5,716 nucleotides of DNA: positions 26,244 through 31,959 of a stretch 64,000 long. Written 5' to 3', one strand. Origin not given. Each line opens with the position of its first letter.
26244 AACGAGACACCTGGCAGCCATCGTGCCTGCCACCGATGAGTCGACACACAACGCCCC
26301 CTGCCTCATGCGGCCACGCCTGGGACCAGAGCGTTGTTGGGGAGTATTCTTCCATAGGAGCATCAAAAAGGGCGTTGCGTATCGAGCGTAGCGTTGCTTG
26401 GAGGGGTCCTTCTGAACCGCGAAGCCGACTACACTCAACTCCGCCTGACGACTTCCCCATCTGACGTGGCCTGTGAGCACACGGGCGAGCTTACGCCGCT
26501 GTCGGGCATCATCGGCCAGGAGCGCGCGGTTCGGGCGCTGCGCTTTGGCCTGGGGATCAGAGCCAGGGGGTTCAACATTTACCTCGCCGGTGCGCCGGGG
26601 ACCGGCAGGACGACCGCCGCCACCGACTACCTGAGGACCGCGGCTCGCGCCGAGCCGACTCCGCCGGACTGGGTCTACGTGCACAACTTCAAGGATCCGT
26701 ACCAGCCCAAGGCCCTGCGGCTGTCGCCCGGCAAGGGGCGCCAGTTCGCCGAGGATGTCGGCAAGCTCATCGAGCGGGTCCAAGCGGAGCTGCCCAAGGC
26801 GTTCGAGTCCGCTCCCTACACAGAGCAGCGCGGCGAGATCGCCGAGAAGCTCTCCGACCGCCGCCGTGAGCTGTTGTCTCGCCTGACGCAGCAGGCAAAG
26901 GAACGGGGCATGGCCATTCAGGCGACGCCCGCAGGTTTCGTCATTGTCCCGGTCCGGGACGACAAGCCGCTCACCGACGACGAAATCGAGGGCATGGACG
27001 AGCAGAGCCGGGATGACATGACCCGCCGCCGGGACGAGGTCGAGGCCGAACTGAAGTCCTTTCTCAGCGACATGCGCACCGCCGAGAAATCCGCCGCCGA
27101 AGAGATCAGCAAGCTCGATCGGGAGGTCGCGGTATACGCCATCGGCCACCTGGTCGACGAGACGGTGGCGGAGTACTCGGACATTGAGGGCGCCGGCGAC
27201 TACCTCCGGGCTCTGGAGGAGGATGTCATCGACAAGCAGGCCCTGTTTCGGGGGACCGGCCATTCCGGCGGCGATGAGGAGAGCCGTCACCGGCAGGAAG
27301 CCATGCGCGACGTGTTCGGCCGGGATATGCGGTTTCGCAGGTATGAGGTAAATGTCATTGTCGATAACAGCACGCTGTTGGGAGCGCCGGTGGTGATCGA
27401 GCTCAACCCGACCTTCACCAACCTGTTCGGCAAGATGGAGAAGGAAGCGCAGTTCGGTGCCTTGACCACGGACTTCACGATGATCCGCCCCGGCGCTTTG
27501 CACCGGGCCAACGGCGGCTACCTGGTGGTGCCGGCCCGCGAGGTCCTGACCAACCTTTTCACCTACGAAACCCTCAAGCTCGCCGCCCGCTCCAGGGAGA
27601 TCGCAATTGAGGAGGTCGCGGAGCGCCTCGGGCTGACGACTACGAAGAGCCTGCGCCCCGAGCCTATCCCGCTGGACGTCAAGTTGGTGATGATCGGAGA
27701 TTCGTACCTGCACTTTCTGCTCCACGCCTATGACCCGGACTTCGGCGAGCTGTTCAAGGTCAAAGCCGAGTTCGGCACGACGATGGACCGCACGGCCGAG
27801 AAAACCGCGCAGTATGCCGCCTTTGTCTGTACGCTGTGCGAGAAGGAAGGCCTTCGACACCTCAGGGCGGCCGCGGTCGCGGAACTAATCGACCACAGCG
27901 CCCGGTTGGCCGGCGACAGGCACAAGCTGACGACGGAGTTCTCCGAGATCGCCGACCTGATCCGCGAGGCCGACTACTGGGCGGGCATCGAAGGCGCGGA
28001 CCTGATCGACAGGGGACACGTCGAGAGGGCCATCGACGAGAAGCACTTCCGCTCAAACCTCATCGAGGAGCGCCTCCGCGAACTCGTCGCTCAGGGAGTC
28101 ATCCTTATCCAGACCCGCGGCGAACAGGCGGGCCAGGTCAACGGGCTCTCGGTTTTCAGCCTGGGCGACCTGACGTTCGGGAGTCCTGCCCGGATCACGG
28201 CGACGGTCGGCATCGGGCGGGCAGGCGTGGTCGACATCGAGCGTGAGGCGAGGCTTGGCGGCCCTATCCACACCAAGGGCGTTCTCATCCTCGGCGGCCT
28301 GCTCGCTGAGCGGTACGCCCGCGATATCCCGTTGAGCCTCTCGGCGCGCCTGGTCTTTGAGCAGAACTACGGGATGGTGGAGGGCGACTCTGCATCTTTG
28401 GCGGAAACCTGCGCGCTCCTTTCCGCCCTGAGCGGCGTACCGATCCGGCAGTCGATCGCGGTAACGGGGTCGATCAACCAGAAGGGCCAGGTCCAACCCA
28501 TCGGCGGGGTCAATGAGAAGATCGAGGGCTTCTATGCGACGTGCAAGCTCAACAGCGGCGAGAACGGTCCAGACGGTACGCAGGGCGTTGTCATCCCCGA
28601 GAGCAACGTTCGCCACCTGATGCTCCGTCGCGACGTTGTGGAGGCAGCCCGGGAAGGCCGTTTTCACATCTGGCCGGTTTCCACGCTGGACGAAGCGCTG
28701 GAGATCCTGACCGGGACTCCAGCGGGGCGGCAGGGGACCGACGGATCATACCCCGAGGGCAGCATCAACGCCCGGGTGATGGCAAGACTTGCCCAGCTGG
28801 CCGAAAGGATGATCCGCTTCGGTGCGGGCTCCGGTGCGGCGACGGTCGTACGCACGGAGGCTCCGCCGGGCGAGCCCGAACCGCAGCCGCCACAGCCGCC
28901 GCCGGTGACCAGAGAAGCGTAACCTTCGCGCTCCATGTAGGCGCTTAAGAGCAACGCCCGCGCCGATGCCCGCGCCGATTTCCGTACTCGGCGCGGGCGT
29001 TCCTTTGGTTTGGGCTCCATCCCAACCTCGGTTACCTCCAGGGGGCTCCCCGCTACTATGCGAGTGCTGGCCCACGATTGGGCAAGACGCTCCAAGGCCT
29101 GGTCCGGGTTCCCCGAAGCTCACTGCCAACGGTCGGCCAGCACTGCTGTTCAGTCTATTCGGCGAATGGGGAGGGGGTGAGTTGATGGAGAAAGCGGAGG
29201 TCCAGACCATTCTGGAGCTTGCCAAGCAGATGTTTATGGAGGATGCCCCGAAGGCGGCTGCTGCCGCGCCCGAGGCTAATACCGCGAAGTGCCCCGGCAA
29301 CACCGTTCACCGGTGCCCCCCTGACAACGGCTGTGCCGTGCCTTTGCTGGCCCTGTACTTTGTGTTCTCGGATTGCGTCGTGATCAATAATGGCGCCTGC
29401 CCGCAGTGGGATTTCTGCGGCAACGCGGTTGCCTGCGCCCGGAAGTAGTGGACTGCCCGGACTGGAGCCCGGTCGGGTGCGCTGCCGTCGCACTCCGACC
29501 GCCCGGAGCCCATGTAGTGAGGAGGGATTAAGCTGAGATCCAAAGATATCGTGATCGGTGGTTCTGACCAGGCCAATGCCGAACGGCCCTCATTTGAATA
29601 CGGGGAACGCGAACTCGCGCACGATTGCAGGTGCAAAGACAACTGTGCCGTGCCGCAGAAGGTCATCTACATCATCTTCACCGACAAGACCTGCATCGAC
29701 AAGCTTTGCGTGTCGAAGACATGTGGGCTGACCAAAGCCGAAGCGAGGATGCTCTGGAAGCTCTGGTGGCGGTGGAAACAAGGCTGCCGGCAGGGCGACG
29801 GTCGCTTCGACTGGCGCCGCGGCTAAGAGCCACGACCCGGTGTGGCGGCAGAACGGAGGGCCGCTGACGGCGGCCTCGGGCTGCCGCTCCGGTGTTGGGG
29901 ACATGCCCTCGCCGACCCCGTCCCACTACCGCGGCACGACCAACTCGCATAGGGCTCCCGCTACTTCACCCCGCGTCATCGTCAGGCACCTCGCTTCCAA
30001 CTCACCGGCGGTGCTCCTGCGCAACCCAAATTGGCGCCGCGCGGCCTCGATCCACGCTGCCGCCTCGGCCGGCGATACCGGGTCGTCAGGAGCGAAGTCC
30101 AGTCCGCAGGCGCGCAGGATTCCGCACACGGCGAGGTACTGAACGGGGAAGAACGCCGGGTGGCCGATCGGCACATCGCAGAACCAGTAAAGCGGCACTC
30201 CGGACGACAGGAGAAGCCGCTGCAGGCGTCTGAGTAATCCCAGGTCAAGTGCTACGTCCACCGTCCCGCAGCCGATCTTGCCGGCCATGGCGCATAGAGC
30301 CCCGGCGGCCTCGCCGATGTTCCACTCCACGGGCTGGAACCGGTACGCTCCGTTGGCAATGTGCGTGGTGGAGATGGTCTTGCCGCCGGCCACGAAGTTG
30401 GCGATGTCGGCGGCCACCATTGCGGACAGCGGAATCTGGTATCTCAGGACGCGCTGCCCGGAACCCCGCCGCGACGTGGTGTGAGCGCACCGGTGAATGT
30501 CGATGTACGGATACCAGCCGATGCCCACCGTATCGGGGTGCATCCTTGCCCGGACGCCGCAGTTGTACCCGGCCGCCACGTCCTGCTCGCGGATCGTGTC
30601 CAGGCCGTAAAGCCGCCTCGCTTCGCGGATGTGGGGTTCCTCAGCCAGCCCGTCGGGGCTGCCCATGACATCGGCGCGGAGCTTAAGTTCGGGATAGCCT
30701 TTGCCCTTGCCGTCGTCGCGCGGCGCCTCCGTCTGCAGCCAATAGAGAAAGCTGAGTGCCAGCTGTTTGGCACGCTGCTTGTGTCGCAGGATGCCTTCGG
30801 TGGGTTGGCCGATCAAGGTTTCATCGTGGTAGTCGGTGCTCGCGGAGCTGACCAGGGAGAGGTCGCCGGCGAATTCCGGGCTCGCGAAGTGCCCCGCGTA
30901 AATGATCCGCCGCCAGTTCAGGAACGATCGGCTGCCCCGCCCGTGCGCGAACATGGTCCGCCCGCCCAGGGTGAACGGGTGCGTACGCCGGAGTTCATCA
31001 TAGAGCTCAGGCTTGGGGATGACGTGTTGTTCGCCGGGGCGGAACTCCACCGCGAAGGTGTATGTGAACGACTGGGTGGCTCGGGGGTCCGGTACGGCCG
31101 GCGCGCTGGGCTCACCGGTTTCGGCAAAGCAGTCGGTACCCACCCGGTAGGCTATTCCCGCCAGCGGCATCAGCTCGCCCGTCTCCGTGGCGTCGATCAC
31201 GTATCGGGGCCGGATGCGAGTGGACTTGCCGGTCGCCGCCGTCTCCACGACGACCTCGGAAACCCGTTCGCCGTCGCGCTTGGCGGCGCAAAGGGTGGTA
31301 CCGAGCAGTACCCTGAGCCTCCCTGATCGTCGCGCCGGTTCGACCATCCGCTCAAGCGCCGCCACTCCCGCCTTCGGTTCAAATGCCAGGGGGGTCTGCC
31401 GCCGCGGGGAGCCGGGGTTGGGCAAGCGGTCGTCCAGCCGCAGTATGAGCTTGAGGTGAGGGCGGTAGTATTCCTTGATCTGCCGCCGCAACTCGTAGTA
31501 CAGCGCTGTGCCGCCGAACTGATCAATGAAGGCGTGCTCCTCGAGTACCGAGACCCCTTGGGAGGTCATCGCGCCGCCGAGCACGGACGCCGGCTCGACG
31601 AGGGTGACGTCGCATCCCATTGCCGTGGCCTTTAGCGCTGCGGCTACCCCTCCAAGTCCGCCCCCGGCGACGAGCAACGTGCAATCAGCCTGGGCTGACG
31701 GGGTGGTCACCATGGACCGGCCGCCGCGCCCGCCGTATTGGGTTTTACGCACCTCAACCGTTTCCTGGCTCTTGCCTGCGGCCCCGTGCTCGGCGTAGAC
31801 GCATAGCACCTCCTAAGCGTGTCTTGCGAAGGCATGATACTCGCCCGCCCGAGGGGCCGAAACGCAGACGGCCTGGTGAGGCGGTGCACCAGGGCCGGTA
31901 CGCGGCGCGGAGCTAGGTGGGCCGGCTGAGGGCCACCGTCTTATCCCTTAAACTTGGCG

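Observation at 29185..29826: Tandem pair of paralogous small cysteine-rich proteins of unknown family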

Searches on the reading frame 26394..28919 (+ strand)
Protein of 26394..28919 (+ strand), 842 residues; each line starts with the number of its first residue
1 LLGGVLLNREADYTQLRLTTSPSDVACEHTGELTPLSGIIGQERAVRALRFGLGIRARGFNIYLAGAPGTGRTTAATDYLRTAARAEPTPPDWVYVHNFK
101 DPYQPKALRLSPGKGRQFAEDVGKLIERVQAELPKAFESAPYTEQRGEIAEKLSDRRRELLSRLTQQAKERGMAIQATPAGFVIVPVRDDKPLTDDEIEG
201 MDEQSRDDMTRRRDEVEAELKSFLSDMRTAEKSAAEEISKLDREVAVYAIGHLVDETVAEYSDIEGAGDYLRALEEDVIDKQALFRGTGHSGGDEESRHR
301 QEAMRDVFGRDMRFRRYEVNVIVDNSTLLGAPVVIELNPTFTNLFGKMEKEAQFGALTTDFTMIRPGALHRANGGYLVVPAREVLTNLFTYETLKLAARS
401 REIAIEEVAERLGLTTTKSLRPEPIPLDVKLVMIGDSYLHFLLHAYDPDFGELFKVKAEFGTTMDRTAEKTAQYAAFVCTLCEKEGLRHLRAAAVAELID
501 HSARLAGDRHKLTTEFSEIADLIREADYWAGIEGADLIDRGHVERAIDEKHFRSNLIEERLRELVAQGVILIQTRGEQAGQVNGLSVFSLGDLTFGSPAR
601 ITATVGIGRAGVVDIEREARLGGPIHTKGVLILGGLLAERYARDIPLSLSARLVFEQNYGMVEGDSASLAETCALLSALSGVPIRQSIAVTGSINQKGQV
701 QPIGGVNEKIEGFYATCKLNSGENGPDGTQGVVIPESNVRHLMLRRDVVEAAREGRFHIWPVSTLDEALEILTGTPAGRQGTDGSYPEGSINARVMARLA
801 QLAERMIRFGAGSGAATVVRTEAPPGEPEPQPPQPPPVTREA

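Call 90: search_protein_families(library=pfam, proteins=[window:26394-28919:+], max_evalue=0.01)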
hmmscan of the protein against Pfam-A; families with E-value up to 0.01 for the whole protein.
window:26394-28919:+ (842 aa): 7 families
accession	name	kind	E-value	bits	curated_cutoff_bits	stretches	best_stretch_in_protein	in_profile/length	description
PF13654.12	AAA_32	-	2.9e-50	170.1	21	1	330-460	2-132/133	LonB-like, AAA domain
PF20436.4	LonB_AAA-LID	-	7.9e-26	90.3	22.4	1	489-553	1-65/65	Archaeal LonB, AAA+ ATPase LID domain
PF20437.3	LonC_helical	-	3.1e-15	56.3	24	1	92-123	1-32/34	Lon-like LonC helical domain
PF05362.19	Lon_C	-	2.1e-10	41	21.1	1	663-771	108-201/205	Lon protease (S16) C-terminal proteolytic domain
PF13191.12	AAA_16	-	0.0006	20.8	32.6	1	40-167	3-130/167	AAA ATPase domain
PF13401.12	AAA_22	-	0.0042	17.8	27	0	62-173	8-84/130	AAA domain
PF13481.12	AAA_25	-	0.0061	16.6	27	0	54-91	28-65/195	AAA domain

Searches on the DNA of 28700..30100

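Call 47: search_rna_families(source=window, start=28700, end=30100, threshold=evalue, max_evalue=1)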
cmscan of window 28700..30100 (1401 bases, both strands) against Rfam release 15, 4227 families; matches with E-value up to 1: 0.
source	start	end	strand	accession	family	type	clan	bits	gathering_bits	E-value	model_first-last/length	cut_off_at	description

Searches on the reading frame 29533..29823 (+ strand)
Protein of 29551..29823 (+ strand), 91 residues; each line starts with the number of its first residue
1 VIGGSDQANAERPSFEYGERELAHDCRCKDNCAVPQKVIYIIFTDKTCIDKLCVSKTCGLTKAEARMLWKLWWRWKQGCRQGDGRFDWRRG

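Call 9: find_homologous_proteins(query=window:29551-29823:+, max_evalue=0.01)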
Query window:29551-29823:+ (91 aa): 2 proteins with E <= 0.01 among 2 candidates.
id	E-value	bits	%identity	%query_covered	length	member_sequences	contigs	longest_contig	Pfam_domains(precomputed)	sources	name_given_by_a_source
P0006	1.9e-58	213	99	100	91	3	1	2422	-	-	-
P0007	1.8e-23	100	78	64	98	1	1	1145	-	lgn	-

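Call 16: find_encoding_contigs(protein=P0007, flank=10000)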
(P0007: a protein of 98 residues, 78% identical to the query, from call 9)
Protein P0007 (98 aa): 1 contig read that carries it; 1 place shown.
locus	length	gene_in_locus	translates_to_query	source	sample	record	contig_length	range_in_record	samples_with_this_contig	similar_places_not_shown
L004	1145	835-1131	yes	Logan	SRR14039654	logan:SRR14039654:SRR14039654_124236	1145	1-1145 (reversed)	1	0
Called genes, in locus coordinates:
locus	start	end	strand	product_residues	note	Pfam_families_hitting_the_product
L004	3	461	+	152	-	?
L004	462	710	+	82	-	-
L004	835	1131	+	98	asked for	-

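Call 17: find_encoding_contigs(protein=P0006, flank=10000)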
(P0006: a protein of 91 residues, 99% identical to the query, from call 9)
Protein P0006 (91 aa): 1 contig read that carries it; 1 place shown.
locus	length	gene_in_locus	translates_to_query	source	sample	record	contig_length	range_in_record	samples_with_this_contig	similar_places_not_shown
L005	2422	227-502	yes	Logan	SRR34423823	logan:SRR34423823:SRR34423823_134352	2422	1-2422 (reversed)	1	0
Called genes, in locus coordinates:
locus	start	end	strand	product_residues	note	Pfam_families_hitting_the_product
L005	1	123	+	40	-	?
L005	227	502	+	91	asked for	-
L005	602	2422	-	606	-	?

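Call 81: search_solved_structures(query=A2, max_evalue=1)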
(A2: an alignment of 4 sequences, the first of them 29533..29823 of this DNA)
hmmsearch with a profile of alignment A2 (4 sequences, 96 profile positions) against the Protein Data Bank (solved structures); distinct sequences matched with E-value up to 1: 0.

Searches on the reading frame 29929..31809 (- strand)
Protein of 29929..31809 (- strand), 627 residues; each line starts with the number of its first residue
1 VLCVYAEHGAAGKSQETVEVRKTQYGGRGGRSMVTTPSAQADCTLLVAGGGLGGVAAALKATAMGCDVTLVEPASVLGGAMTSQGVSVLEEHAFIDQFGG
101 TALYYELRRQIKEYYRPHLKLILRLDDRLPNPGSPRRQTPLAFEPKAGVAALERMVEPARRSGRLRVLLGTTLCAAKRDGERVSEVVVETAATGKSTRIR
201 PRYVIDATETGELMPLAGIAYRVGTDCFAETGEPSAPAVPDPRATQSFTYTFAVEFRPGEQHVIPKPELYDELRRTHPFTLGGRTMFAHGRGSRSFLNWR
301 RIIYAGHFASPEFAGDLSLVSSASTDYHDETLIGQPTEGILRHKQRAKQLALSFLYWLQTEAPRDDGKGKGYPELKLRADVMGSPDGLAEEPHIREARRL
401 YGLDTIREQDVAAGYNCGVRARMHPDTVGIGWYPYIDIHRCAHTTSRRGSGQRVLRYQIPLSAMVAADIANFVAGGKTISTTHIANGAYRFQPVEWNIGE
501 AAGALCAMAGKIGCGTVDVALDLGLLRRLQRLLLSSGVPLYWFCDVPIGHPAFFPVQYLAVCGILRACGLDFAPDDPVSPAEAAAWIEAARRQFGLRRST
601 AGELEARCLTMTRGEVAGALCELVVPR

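Call 90: search_protein_families(library=pfam, proteins=[window:29929-31809:-], max_evalue=0.01)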
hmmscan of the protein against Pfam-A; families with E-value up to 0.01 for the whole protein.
window:29929-31809:- (627 aa): 7 families
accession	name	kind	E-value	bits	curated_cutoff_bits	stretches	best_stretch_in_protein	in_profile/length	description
PF12831.13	FAD_oxidored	-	2.1e-78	264.9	27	1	45-531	2-414/416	FAD dependent oxidoreductase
PF13450.12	NAD_binding_8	-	2.1e-05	25.1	21.9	1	47-84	1-38/68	NAD(P)-binding Rossmann-like domain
PF00070.33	Pyr_redox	-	0.00017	22.5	22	1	45-92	2-49/82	Pyridine nucleotide-disulphide oxidoreductase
PF00890.30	FAD_binding_2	-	0.00047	19.9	20.4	0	45-81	2-38/414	FAD binding domain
PF07992.20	Pyr_redox_2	-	0.0019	18.1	26.1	1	46-85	4-45/291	Pyridine nucleotide-disulphide oxidoreductase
PF01266.30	DAO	-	0.0037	17.3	27.9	0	46-165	3-116/353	FAD dependent oxidoreductase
PF01134.28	GIDA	-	0.004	16.7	22.1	1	46-83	3-29/391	Glucose inhibited division protein A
